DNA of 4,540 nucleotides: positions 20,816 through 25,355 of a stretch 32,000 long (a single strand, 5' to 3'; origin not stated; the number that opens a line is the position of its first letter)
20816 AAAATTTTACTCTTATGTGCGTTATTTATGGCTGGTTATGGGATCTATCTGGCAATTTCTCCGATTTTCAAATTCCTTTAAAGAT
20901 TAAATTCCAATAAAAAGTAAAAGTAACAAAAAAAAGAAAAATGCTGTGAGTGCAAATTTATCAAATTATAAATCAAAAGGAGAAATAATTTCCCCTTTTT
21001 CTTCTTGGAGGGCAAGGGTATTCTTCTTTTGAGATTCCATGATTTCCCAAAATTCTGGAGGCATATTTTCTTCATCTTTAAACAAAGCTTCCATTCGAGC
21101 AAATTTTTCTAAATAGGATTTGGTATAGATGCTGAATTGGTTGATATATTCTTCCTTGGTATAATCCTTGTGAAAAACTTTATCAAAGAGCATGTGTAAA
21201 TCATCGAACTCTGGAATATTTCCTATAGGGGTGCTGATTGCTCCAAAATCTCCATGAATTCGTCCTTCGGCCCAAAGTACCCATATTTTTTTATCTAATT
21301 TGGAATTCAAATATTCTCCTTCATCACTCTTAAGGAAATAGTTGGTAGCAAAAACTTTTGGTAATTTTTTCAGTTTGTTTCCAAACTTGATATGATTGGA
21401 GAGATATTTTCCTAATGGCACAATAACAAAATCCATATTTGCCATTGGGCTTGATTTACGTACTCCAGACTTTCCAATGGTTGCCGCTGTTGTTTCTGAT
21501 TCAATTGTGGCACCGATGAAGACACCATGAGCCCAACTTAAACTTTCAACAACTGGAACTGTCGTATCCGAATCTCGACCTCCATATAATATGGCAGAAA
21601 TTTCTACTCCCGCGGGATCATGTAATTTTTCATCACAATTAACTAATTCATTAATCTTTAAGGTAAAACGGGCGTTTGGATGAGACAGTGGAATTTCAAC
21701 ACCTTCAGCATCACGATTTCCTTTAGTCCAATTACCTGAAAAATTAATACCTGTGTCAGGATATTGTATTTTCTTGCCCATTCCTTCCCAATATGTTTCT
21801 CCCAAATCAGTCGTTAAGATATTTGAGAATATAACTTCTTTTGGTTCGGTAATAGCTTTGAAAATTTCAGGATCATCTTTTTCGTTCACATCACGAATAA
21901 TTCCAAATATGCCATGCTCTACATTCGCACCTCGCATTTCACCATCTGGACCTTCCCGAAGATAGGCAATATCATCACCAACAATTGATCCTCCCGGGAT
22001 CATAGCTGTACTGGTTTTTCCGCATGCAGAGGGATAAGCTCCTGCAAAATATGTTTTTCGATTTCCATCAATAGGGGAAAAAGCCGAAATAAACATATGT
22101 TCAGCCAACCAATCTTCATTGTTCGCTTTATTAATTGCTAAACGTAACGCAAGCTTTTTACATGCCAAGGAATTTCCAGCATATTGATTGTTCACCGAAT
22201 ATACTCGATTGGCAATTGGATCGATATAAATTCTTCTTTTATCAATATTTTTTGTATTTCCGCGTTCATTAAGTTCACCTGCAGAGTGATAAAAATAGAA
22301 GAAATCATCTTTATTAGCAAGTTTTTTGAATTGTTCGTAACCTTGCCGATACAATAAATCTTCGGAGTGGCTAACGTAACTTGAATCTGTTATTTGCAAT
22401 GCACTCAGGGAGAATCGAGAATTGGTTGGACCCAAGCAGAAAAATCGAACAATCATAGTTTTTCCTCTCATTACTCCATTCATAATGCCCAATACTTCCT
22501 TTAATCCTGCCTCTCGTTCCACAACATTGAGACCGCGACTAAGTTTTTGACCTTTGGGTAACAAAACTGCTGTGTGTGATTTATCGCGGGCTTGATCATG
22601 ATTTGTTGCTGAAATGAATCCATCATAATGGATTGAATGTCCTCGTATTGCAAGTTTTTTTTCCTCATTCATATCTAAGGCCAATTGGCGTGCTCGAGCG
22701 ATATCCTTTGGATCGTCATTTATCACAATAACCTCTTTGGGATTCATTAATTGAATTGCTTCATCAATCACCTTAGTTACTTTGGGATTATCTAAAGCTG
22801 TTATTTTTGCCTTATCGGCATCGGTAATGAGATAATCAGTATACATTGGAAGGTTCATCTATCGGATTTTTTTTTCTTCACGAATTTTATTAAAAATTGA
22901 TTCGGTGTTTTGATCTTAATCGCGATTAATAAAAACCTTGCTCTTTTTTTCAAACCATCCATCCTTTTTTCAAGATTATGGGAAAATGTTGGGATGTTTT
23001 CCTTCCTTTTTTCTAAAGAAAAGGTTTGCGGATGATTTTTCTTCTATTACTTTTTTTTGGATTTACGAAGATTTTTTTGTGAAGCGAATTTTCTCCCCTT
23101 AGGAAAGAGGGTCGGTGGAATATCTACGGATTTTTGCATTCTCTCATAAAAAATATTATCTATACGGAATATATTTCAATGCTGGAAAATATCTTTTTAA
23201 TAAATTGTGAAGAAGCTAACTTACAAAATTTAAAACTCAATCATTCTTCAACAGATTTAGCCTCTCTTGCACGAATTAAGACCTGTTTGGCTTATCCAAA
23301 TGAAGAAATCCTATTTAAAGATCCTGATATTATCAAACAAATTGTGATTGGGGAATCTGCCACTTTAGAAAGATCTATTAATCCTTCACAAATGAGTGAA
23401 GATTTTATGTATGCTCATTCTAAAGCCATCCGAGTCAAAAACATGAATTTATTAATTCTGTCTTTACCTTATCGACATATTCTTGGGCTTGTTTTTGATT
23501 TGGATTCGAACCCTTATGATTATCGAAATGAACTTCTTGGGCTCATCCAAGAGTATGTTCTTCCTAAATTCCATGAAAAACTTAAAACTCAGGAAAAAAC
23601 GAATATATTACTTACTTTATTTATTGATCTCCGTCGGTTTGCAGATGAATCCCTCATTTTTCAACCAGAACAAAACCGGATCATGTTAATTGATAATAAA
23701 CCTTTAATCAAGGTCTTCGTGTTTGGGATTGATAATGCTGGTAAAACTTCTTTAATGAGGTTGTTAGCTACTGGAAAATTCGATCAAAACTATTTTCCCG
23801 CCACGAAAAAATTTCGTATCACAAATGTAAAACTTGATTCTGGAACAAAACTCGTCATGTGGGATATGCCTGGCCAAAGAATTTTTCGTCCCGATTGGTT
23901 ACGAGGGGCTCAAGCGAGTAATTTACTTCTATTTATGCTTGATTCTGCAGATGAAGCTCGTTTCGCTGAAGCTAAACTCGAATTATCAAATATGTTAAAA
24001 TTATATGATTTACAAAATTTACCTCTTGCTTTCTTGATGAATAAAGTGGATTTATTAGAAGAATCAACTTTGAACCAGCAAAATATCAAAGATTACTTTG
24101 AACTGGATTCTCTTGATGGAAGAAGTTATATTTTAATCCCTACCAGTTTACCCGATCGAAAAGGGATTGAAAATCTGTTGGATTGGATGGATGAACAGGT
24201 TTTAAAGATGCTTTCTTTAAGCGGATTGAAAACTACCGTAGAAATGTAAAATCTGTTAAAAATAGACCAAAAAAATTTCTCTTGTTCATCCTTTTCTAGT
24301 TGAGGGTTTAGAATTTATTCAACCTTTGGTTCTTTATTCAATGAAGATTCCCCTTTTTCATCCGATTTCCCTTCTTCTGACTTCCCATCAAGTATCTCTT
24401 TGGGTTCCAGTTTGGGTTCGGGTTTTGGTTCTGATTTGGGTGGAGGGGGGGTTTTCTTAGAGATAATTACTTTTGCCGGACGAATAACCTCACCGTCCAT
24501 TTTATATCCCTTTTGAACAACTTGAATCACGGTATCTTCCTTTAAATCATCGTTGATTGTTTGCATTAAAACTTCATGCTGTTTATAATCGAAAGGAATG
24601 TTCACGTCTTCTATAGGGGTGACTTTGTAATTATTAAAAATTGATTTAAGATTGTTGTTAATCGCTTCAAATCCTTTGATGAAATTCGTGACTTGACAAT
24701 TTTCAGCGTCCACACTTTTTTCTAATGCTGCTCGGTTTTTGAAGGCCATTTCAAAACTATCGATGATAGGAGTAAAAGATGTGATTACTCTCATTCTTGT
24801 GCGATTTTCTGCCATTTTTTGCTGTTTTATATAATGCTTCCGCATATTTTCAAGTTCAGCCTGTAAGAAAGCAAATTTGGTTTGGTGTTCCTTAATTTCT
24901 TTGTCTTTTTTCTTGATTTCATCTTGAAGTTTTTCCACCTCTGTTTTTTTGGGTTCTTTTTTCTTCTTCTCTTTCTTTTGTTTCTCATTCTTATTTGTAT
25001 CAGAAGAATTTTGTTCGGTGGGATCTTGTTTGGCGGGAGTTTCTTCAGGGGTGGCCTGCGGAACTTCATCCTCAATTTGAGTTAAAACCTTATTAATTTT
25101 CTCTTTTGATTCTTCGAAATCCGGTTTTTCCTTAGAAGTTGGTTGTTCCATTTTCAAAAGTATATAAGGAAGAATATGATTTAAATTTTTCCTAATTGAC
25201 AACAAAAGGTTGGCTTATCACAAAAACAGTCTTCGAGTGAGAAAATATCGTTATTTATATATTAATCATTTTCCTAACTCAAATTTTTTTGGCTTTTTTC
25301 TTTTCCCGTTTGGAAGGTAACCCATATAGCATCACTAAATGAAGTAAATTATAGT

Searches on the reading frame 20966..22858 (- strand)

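Call 8: search_protein_families(library=pfam, proteins=[window:20966-22858:-], max_evalue=0.001)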
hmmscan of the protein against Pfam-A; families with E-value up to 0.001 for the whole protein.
window:20966-22858:- (630 aa): 3 families
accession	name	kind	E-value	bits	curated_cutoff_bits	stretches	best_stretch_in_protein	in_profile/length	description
PF00821.23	PEPCK_GTP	-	8.1e-108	360.8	23.8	1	250-612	1-356/357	Phosphoenolpyruvate carboxykinase C-terminal P-loop domain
PF17297.7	PEPCK_N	-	3.4e-54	184.2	23.8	1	31-245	3-217/218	Phosphoenolpyruvate carboxykinase N-terminal domain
PF01293.25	PEPCK_ATP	-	0.00034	19.9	26.5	1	148-349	99-284/465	Phosphoenolpyruvate carboxykinase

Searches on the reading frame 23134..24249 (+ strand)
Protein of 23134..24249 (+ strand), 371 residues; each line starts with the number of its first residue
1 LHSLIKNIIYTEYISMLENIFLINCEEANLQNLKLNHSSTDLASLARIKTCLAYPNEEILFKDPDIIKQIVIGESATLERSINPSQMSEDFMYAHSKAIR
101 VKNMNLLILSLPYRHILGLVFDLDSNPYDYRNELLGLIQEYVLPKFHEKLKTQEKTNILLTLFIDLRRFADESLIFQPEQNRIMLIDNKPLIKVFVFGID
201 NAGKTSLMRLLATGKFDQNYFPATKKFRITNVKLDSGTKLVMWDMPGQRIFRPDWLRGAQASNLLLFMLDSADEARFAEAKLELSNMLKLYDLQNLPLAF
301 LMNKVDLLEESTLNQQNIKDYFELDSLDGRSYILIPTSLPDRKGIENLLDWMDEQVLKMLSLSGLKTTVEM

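Call 8: search_protein_families(library=pfam, proteins=[window:23134-24249:+], max_evalue=0.001)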
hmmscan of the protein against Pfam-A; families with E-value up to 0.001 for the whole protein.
window:23134-24249:+ (371 aa): 8 families
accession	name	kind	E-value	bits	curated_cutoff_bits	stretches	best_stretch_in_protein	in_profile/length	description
PF00025.27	Arf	-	4.8e-28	98.2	22.3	1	191-355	14-173/174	ADP-ribosylation factor family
PF00071.28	Ras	-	7e-09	35.9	21.6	1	193-321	1-130/162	Ras family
PF01926.29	MMR_HSR1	-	7.9e-08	32.8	21.9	1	193-304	1-113/113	50S ribosome-binding GTPase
PF00009.33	GTP_EFTU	-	4.9e-07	30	26.5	1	237-355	68-185/188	Elongation factor Tu GTP binding domain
PF08477.19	Roc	-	1.1e-06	29.2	27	1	193-306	1-119/119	Ras of Complex, Roc, domain of DAPkinase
PF09439.16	SRPRB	-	1.5e-05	24.9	25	1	194-277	6-88/178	Signal recognition particle receptor beta subunit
PF04670.18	Gtr1_RagA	-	6.2e-05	23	22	1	193-312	1-128/232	Gtr1/RagA G protein conserved region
PF00503.26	G-alpha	-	0.00032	20.4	48.8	0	226-323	170-277/333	G-protein alpha subunit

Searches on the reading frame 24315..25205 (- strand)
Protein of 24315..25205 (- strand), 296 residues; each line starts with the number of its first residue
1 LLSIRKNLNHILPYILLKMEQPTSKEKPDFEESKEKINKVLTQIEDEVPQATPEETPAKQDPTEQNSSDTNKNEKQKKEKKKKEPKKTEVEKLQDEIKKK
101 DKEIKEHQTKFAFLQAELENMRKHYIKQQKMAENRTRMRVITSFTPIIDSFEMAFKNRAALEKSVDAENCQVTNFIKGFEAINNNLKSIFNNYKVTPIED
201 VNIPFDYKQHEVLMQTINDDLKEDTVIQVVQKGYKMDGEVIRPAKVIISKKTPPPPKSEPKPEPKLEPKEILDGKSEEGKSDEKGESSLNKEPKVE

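Call 8: search_protein_families(library=pfam, proteins=[window:24315-25205:-], max_evalue=0.001)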
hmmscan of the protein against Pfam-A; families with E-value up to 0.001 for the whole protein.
window:24315-25205:- (296 aa): 1 family
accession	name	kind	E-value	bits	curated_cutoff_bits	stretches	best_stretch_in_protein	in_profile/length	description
PF01025.24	GrpE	-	4.5e-37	127.7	25.8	1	80-250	3-165/165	GrpE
